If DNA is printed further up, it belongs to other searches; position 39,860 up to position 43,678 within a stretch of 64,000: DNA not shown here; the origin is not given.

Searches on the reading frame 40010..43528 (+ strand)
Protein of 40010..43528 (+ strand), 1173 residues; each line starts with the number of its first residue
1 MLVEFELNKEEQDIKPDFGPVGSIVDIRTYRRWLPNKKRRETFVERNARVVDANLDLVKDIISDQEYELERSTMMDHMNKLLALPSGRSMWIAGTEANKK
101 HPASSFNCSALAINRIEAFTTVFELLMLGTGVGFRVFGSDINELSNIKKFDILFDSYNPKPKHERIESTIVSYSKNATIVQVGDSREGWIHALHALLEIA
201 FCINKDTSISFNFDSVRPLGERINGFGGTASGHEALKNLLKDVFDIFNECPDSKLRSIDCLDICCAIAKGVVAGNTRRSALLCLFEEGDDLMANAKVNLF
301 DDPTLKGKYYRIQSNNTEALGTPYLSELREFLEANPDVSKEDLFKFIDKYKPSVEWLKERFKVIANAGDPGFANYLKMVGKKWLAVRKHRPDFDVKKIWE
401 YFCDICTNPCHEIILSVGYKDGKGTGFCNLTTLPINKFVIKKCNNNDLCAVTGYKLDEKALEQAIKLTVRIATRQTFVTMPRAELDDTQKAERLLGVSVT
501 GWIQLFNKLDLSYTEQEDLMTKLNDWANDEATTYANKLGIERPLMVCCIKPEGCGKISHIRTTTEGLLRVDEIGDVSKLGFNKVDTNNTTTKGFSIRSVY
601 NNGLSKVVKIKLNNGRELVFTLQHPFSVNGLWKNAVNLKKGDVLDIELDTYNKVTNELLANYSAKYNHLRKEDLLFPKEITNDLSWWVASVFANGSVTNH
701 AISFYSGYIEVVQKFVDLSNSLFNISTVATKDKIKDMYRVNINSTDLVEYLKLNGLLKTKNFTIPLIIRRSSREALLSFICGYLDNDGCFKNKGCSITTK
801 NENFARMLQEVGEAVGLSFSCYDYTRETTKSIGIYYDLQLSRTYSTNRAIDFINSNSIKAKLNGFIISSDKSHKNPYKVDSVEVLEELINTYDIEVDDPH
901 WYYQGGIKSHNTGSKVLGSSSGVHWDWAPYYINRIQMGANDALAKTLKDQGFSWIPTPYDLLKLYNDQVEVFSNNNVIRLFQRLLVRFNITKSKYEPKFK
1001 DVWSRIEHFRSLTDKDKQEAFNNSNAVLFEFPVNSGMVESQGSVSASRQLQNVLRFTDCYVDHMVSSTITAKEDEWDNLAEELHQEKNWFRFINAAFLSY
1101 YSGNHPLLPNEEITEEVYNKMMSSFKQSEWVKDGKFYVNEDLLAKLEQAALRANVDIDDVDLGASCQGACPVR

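Call 11: search_protein_families(library=phrogs, proteins=[window:40010-43528:+], max_evalue=0.001)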
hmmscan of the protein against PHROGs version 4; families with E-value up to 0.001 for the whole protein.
window:40010-43528:+ (1173 aa): 3 families
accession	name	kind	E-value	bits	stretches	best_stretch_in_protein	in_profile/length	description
phrog_367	-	DNA, RNA and nucleotide metabolism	2.8e-118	397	2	11-569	24-533/701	ribonucleotide reductase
phrog_17415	-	head and packaging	1e-05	24.8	1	562-755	197-393/940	terminase large subunit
phrog_4645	-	DNA, RNA and nucleotide metabolism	2e-05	24.9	1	707-816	135-255/308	endonuclease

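Call 61: search_protein_families(library=pfam, proteins=[window:40010-43528:+], max_evalue=0.001)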
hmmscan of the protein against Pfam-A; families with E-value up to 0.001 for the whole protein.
window:40010-43528:+ (1173 aa): 6 families
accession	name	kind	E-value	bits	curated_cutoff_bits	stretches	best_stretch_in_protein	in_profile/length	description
PF17975.6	RNR_Alpha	-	4.2e-13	50.1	26.4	1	8-95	7-101/101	Ribonucleotide reductase alpha domain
PF21995.1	RNR-II_ins_dom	-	6.8e-13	49.2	27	1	174-246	31-106/107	B12-dependent ribonucleotide reductase, insertion domain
PF02867.20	Ribonuc_red_lgC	-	1.7e-09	37.3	23.9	1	406-518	208-307/523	Ribonucleotide reductase, barrel domain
PF14890.11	Intein_splicing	-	5.6e-08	33.2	35.8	1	578-911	18-155/155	Intein splicing domain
PF14528.11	LAGLIDADG_3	-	1.7e-07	31.9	22.5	0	776-828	3-58/82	LAGLIDADG-like domain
PF07591.16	PT-HINT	-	9.9e-07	29.5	27.7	0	563-670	4-113/137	Pretoxin HINT domain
